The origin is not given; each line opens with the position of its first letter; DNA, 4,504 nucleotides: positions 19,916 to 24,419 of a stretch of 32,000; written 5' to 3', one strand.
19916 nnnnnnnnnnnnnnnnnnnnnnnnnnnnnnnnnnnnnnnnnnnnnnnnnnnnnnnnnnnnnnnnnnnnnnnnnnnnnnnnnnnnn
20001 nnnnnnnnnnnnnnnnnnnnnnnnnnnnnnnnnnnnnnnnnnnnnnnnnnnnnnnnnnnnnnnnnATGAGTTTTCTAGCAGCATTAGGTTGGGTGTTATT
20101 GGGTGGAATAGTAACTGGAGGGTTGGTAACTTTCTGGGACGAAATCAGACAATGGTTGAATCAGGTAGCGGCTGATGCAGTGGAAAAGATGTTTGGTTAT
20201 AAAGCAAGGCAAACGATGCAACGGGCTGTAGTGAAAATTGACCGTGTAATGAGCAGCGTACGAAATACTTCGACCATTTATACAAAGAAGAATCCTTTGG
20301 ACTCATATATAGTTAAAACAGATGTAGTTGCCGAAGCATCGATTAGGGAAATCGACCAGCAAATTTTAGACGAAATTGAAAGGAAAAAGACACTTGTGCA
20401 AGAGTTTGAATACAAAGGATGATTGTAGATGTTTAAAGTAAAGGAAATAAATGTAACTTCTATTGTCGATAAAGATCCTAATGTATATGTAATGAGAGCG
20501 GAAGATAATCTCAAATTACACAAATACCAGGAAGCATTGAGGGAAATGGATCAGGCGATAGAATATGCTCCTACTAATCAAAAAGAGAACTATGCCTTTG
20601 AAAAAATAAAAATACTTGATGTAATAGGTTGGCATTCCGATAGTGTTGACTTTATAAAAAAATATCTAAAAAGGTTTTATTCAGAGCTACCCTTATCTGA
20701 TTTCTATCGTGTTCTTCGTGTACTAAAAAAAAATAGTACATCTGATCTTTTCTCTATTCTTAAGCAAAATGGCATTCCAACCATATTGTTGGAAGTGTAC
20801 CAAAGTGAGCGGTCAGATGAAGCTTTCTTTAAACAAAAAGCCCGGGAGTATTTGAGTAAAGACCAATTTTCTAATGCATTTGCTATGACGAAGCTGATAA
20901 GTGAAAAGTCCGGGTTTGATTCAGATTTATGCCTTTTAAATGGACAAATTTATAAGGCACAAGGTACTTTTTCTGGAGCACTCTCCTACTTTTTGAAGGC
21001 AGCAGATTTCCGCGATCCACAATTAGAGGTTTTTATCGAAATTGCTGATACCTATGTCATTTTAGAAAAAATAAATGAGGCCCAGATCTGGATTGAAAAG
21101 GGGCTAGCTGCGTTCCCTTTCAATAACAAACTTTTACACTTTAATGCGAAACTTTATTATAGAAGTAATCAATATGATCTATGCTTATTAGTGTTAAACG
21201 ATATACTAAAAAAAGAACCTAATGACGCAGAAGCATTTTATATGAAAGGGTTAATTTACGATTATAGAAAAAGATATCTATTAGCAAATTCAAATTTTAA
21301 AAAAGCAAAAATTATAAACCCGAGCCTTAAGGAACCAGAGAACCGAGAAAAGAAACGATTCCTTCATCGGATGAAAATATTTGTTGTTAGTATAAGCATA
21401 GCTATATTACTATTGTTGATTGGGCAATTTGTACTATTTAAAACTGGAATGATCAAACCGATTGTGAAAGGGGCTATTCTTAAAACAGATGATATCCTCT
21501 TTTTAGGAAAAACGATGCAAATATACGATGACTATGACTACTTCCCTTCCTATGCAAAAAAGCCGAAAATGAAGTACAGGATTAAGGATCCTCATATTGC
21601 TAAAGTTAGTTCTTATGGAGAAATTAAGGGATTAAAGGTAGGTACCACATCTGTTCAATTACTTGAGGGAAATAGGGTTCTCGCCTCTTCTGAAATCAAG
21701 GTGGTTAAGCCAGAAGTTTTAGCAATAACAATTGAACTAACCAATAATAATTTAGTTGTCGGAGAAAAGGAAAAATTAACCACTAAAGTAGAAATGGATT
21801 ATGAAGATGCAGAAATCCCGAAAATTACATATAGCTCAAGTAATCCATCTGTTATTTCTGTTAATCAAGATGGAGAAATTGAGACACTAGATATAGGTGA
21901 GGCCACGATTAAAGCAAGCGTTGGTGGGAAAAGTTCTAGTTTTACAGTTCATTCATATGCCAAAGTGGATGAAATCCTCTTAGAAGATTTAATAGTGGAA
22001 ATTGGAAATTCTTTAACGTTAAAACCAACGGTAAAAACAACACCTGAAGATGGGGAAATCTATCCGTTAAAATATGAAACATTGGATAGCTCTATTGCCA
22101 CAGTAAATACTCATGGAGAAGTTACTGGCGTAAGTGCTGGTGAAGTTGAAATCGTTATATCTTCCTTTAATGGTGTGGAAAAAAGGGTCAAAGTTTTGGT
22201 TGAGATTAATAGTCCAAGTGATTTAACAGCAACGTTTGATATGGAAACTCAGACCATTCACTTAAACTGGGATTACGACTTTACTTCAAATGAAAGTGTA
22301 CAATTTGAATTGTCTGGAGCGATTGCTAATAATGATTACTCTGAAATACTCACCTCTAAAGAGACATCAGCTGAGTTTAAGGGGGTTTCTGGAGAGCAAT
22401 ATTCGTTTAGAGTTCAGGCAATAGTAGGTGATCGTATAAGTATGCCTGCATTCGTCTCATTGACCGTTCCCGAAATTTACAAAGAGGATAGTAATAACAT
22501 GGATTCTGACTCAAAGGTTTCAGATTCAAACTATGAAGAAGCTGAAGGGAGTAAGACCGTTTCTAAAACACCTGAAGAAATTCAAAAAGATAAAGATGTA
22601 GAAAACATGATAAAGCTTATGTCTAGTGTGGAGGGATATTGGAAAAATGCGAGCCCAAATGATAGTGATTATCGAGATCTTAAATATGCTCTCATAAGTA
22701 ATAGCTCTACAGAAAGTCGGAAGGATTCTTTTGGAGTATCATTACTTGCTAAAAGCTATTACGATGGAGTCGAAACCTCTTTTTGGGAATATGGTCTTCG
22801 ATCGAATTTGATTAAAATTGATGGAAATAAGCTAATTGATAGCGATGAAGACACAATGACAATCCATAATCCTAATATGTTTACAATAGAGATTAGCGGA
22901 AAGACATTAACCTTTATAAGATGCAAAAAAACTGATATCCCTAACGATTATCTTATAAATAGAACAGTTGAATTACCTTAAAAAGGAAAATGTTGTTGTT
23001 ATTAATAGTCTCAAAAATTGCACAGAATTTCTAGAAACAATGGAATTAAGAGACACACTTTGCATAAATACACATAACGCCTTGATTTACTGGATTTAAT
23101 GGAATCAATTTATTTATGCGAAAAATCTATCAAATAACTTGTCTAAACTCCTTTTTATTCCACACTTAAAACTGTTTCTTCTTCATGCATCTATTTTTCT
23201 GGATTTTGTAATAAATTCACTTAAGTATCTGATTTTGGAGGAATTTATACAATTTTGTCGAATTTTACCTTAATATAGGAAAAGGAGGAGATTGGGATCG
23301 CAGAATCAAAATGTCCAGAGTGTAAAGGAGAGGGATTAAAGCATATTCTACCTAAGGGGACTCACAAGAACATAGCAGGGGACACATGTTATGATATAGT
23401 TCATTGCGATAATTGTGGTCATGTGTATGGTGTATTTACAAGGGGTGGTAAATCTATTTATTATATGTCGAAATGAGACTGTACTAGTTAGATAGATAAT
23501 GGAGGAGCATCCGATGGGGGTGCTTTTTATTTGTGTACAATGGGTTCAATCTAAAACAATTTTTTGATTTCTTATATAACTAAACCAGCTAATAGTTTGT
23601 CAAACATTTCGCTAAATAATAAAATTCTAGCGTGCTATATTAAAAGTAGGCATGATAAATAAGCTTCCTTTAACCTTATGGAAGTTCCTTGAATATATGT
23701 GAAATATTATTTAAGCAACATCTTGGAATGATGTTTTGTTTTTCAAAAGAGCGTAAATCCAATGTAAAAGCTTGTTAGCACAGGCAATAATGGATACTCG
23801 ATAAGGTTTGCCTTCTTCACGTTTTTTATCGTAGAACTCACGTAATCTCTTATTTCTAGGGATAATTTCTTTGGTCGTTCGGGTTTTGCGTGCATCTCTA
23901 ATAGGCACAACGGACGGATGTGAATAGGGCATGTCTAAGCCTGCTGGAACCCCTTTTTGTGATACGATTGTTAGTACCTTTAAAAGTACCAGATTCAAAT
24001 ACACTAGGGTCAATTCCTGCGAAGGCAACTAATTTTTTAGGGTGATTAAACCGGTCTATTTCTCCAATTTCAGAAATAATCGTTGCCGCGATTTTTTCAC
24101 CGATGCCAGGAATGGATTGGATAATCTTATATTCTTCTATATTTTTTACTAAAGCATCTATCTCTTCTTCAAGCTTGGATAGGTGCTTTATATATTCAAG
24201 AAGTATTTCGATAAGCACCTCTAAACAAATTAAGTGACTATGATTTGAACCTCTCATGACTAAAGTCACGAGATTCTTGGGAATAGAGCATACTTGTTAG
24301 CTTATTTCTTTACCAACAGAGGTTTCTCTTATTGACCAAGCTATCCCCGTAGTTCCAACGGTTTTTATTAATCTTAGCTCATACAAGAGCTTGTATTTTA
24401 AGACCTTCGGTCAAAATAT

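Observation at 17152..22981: Tightly coupled six-gene operon (AAA+ ATPase, TPR protein, disordered basic peptide, HExxH-less M48-like protein, 1-TM protein, 850-aa TPR-TM-Big_2/FN3 protein) as cargo of a dead integrative island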

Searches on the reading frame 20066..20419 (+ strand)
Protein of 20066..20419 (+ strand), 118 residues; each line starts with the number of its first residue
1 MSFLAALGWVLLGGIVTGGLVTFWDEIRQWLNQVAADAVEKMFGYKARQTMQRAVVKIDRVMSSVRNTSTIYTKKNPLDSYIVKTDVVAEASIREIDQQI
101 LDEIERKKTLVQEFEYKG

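Call 5: search_protein_families(library=pfam, proteins=[window:20066-20419:+], max_evalue=0.1)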
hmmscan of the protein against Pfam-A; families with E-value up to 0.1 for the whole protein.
window:20066-20419:+ (118 aa): 1 family
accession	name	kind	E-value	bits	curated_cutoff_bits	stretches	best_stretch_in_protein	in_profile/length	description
PF03929.21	PepSY_TM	-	0.0071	16.6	28.8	1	7-48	11-52/295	PepSY-associated TM region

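Call 7: search_protein_families(library=padloc, proteins=[window:20066-20419:+], max_evalue=0.1)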
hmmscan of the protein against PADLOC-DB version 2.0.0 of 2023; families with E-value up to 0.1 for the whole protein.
window:20066-20419:+ (118 aa): 2 families
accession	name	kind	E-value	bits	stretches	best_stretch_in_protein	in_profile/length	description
PDLC02665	DndD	-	0.0018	15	1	32-110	348-427/645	DndD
PDLC03375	MTase_II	-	0.0073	13.7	1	55-109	278-336/348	Type II methyltransferase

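Call 8: search_protein_families(library=ncbifam, proteins=[window:20066-20419:+], max_evalue=0.1)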
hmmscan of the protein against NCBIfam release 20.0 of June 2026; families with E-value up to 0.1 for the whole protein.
window:20066-20419:+ (118 aa): 0 families

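Call 62: search_solved_structures(query=A3, max_evalue=10)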
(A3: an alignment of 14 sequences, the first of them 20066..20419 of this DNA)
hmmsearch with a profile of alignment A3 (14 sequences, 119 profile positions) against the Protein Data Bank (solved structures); distinct sequences matched with E-value up to 10: 1.
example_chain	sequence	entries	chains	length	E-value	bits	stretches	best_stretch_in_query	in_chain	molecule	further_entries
5vkv_A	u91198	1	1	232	2.5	11.1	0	5-35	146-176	Cytochrome c-type biogenesis protein CcdA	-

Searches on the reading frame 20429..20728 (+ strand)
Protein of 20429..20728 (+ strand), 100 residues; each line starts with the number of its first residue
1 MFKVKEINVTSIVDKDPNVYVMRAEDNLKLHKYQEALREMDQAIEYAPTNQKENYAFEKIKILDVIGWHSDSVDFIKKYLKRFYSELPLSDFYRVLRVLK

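Call 76: find_homologous_proteins(query=A6, max_evalue=0.001)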
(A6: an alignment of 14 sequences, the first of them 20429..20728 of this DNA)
Query A6 (14 sequences) (100 aa, profile of the alignment): 4 proteins with E <= 0.001 among 602 candidates.
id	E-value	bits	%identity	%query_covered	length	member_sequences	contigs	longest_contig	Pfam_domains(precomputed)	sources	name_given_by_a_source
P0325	1.8e-24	103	28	95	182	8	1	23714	-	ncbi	ncbi:hypothetical protein, partial [Clostridium perfringens]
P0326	4.6e-23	99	31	82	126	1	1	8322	-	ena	-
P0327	5.4e-11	60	33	40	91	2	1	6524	-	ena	-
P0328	1.7e-4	39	23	61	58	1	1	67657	-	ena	-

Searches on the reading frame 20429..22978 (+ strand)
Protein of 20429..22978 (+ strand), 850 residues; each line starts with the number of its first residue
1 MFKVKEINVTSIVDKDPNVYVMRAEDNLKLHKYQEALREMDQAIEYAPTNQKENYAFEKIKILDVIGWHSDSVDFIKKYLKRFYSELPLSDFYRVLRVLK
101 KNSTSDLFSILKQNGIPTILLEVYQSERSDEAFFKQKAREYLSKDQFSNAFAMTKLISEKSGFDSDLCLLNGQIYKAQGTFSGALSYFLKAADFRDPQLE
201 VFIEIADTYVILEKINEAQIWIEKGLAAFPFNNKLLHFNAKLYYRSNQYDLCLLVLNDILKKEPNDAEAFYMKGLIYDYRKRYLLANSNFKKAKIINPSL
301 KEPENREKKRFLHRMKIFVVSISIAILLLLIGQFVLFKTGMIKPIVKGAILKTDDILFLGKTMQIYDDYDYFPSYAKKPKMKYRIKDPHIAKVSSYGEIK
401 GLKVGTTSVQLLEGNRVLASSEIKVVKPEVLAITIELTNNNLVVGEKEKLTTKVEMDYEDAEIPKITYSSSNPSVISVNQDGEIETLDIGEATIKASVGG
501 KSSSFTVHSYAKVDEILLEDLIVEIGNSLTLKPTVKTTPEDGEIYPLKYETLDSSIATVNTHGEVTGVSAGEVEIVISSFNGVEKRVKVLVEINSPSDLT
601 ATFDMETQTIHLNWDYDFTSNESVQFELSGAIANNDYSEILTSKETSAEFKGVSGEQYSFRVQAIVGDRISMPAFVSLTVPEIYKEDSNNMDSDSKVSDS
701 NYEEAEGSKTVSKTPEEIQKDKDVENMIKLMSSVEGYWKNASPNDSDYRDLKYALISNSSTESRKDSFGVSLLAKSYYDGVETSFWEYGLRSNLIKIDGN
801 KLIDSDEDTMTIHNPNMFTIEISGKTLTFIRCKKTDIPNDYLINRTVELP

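Call 5: search_protein_families(library=pfam, proteins=[window:20429-22978:+], max_evalue=0.1)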
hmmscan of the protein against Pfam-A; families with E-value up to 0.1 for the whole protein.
window:20429-22978:+ (850 aa): 16 families
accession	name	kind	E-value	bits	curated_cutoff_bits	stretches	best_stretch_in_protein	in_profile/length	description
PF02368.24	Big_2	-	1.1e-23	83.5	22.8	3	435-500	5-70/79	Bacterial Ig-like domain (group 2)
PF07719.23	TPR_2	-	2.8e-11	43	27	1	18-50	2-34/34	Tetratricopeptide repeat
PF12895.13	ANAPC3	-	1.4e-07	32.1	27.2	1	214-277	4-66/82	Anaphase-promoting complex, cyclosome, subunit 3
PF13428.12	TPR_14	-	5.6e-06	27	23.5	1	240-274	8-42/44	Tetratricopeptide repeat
PF25058.1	ARM_TT21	-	1.7e-05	25.3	27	1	197-277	55-138/155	Tetratricopeptide repeat protein 21 ARM repeat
PF14559.12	TPR_19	-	2e-05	25.3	25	0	226-272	18-64/68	Tetratricopeptide repeat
PF22359.2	Big-like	-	0.00013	22.5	27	1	465-504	2-41/48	Bacterial Ig-like domain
PF13432.12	TPR_16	-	0.0003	21.6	32.7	0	240-285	4-49/65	Tetratricopeptide repeat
PF13181.12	TPR_8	-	0.00055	20.3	25.7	0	200-228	2-30/34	Tetratricopeptide repeat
PF00041.27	fn3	-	0.002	18.7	25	1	595-671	2-78/84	Fibronectin type III domain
PF21461.3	HL_N-beta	-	0.002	18.3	27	0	378-411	11-43/57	Hyaluronate lyase, N-terminal beta-sheet domain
PF23486.1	Ig_TMEM132_5th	-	0.0021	18.6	28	1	384-429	89-136/137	TMEM132 fifth domain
PF13431.12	TPR_17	-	0.0028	18.3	24.4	1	257-283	3-29/34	Tetratricopeptide repeat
PF22890.2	TPR_EMC2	-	0.0044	17.6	27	1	141-230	28-117/145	EMC2 TPR-like repeat domain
PF13424.12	TPR_12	-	0.0089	16.6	30.1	0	168-229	13-75/77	Tetratricopeptide repeat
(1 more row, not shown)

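Call 7: search_protein_families(library=padloc, proteins=[window:20429-22978:+], max_evalue=0.1)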
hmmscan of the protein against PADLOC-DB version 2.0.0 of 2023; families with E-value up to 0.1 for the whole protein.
window:20429-22978:+ (850 aa): 0 families

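Call 8: search_protein_families(library=ncbifam, proteins=[window:20429-22978:+], max_evalue=0.1)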
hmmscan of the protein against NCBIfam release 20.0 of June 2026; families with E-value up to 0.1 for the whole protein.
window:20429-22978:+ (850 aa): 6 families
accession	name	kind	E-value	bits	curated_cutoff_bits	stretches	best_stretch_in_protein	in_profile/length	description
NF040959.1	MamA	equivalog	2e-12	47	200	2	173-298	45-170/204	magnetosome protein MamA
TIGR02917.1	PEP_TPR_lipo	equivalog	1.2e-11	43.3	312.2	1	123-298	559-734/899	XrtA/PEP-CTERM system TPR-repeat protein PrsT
TIGR02521.1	type_IV_pilW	equivalog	0.00024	20.8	154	0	242-299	40-97/234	type IV pilus biogenesis/stability protein PilW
NF041522.1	TPR_sll0314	equivalog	0.0037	16.5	225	0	30-83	193-244/275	Sll0314/Alr1548 family TPR repeat-containing protein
TIGR02552.1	LcrH_SycD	equivalog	0.053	13.2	104.8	0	11-56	80-125/136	SycD/LcrH family type III secretion system chaperone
TIGR00540.1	TPR_hemY_coli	hypoth_equivalog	0.074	11.8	142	0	200-293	262-352/385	heme biosynthesis-associated TPR protein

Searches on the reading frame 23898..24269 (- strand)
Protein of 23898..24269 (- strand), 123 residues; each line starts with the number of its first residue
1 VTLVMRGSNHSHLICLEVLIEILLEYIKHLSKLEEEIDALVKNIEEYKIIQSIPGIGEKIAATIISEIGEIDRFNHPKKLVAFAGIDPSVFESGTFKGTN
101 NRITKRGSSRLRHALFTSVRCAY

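Call 10: search_protein_families(library=pfam, proteins=[window:23898-24269:-], max_evalue=0.001)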
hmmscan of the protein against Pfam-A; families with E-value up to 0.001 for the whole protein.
window:23898-24269:- (123 aa): 3 families
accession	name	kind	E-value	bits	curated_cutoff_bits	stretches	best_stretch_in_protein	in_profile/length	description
PF02371.22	Transposase_20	-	2.2e-24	86.1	21.3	1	48-121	2-74/87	Transposase IS116/IS110/IS902 family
PF12836.13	HHH_3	-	1.7e-05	25.3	27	1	49-92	15-58/65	Helix-hairpin-helix motif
PF14520.12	HHH_5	-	0.00086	20.2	27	0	37-69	26-56/57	Helix-hairpin-helix domain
